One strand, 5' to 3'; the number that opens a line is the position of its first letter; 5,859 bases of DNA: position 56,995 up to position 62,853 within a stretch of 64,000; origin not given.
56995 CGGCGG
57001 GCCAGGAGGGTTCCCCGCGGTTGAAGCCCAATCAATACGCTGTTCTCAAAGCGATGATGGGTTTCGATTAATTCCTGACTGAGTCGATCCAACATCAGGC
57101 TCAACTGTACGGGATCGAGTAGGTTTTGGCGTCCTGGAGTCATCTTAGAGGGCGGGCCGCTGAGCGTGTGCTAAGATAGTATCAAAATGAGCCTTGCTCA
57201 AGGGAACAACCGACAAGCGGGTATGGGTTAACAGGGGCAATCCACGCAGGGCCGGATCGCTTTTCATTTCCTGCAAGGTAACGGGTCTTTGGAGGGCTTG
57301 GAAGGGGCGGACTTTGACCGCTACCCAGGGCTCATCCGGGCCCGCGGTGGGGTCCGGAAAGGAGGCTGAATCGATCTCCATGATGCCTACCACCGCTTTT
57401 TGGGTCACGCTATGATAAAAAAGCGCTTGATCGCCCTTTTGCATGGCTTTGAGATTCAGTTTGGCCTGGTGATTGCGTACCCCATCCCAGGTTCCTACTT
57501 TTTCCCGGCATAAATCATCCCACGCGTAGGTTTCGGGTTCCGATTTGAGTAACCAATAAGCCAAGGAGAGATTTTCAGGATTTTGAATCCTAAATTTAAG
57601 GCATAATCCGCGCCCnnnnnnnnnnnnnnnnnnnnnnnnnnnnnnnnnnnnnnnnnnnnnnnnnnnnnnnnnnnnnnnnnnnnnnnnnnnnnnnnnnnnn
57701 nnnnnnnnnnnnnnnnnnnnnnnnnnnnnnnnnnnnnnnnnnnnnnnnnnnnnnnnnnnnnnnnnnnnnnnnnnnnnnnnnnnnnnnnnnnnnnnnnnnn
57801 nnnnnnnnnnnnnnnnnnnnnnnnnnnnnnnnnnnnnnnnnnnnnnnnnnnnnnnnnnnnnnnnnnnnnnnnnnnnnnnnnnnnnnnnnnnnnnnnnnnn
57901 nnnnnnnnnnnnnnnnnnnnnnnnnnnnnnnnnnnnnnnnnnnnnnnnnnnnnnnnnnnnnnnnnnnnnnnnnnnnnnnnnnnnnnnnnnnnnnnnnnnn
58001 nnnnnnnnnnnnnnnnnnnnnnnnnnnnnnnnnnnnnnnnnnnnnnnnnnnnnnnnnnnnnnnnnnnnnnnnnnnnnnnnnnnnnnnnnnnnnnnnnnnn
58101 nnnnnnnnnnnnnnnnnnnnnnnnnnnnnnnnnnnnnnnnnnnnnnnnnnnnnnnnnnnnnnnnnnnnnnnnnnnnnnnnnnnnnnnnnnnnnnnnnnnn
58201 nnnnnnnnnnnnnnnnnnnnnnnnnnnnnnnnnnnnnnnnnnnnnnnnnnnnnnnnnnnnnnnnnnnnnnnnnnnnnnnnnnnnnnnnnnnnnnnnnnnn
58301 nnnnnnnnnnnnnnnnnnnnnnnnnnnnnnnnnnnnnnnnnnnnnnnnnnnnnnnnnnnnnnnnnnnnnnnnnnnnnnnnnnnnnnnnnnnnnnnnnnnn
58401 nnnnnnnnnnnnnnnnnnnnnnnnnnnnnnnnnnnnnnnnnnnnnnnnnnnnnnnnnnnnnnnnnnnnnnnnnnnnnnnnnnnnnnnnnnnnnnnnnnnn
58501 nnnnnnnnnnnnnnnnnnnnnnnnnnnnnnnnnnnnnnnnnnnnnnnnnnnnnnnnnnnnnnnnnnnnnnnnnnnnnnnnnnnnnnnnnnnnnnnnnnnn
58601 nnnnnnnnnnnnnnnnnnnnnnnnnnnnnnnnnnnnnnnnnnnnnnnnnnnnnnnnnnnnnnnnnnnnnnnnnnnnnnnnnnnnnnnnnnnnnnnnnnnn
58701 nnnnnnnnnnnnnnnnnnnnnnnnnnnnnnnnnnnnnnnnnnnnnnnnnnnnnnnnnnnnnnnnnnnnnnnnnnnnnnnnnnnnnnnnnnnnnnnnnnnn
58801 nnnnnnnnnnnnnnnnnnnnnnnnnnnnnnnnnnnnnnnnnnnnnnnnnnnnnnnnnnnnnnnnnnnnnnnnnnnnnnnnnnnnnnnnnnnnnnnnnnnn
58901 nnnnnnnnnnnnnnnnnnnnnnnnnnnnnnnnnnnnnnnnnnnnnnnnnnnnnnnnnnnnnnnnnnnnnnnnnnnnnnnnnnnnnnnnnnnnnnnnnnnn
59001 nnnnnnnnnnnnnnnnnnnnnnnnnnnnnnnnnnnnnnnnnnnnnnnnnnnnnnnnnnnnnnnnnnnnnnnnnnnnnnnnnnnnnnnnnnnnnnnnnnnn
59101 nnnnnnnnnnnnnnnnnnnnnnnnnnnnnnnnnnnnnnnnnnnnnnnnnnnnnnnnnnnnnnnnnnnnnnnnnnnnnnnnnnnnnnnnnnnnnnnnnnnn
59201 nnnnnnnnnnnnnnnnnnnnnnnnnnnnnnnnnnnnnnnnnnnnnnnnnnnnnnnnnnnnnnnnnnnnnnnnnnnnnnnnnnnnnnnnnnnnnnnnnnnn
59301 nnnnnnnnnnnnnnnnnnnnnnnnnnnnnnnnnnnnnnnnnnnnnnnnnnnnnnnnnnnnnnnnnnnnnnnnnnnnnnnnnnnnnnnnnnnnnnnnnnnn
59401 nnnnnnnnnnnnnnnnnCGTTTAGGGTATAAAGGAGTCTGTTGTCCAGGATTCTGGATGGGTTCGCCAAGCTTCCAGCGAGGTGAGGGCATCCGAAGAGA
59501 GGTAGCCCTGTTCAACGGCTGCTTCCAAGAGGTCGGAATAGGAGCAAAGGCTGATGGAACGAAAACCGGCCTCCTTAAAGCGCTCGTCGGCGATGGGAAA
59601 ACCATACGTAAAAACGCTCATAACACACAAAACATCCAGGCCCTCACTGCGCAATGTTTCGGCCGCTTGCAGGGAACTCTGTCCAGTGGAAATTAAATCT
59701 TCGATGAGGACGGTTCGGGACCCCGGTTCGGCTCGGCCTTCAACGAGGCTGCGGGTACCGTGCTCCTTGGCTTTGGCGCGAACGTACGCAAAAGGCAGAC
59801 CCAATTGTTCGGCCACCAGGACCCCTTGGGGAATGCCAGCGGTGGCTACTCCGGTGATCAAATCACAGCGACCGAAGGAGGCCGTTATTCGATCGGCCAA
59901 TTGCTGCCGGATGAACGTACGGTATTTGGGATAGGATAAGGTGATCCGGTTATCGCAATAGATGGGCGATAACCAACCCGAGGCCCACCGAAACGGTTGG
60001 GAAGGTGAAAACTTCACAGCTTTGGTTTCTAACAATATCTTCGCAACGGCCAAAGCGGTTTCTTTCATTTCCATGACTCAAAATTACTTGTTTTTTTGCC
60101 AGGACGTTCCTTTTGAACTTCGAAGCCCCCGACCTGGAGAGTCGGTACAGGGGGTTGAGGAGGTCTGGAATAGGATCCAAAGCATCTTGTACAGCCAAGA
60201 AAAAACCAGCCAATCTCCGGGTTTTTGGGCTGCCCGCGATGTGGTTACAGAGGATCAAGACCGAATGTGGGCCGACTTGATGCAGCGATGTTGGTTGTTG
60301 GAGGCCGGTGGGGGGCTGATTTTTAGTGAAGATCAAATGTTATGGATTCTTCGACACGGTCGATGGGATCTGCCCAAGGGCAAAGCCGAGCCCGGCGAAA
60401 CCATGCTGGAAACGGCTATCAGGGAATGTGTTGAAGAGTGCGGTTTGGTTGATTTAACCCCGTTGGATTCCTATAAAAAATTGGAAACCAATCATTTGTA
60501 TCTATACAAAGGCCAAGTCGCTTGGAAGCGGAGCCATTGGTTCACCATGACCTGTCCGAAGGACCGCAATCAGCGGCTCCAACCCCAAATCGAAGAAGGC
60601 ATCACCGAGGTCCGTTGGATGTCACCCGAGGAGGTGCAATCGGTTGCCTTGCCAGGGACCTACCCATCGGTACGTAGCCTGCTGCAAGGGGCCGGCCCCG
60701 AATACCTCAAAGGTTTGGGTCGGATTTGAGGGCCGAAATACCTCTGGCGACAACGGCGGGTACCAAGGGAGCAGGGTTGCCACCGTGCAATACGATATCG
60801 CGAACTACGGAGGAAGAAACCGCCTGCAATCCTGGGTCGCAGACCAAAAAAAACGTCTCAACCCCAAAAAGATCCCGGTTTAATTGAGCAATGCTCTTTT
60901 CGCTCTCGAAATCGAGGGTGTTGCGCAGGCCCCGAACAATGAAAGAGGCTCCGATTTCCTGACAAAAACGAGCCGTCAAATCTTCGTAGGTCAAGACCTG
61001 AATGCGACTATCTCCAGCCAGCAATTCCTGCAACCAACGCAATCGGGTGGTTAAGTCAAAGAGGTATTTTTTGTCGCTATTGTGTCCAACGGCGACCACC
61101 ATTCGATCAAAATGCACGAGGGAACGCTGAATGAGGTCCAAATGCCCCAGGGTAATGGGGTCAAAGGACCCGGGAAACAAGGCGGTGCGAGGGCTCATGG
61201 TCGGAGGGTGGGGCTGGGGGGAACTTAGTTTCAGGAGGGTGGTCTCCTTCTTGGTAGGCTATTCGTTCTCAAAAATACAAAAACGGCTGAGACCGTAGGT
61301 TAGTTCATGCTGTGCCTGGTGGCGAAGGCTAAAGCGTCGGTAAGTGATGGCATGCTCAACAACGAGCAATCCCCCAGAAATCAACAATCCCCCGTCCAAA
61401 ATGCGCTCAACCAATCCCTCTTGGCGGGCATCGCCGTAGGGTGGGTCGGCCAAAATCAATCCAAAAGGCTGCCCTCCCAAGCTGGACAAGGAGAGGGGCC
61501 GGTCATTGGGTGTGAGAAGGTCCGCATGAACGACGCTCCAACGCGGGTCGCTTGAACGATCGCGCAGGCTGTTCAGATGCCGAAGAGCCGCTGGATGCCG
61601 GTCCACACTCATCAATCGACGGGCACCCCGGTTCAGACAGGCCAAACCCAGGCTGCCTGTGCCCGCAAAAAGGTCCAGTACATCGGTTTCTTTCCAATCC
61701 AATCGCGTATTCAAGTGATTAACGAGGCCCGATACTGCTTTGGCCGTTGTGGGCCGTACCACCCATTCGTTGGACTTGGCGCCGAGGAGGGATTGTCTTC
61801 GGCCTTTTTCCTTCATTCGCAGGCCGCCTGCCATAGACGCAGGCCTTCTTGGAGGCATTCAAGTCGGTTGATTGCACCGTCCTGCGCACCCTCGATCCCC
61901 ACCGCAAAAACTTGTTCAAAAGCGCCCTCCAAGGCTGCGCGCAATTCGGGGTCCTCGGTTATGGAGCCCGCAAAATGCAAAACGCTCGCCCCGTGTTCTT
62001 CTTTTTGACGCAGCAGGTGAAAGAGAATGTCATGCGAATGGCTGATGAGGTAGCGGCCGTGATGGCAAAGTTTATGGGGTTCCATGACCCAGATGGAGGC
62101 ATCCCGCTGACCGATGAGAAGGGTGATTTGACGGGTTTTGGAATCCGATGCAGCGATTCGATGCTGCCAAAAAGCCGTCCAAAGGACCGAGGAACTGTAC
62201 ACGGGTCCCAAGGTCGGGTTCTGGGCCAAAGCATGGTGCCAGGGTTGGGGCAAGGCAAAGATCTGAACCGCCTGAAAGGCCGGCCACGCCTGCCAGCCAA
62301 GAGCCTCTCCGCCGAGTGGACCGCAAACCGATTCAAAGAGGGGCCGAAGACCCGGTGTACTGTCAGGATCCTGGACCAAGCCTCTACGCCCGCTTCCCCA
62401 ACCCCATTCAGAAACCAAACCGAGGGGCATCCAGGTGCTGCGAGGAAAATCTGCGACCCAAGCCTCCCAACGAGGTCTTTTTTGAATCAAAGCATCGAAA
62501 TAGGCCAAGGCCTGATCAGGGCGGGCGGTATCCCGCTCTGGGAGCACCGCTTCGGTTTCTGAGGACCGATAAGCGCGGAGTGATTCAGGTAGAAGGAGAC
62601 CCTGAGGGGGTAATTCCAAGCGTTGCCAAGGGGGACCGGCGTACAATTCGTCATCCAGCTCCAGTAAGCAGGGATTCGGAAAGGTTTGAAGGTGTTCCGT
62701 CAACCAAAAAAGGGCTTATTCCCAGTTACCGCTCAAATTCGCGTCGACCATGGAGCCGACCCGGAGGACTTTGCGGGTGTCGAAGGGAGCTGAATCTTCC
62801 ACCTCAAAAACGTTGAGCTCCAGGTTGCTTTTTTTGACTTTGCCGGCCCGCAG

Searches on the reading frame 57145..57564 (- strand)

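Call 35: search_protein_families(library=pfam, proteins=[window:57145-57564:-], max_evalue=0.001)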
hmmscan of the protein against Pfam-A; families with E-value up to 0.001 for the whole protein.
window:57145-57564:- (139 aa): 1 family
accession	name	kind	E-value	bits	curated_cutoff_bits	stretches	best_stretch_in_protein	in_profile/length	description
PF01878.24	EVE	-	2.2e-43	148.2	23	1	2-132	1-144/145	EVE domain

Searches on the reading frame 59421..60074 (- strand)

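Call 35: search_protein_families(library=pfam, proteins=[window:59421-60074:-], max_evalue=0.001)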
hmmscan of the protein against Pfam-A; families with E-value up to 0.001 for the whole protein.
window:59421-60074:- (217 aa): 1 family
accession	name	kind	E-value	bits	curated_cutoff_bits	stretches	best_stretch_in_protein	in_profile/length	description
PF00156.33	Pribosyltran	-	4.3e-08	33.1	26.3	1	67-155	27-122/158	Phosphoribosyl transferase domain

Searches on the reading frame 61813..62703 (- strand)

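Call 35: search_protein_families(library=pfam, proteins=[window:61813-62703:-], max_evalue=0.001)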
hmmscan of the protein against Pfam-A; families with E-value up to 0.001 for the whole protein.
window:61813-62703:- (296 aa): 1 family
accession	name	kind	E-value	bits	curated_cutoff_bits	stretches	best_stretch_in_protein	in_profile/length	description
PF12864.12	DUF3822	-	1.2e-05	25.2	24.9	1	133-259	107-235/241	Protein of unknown function (DUF3822)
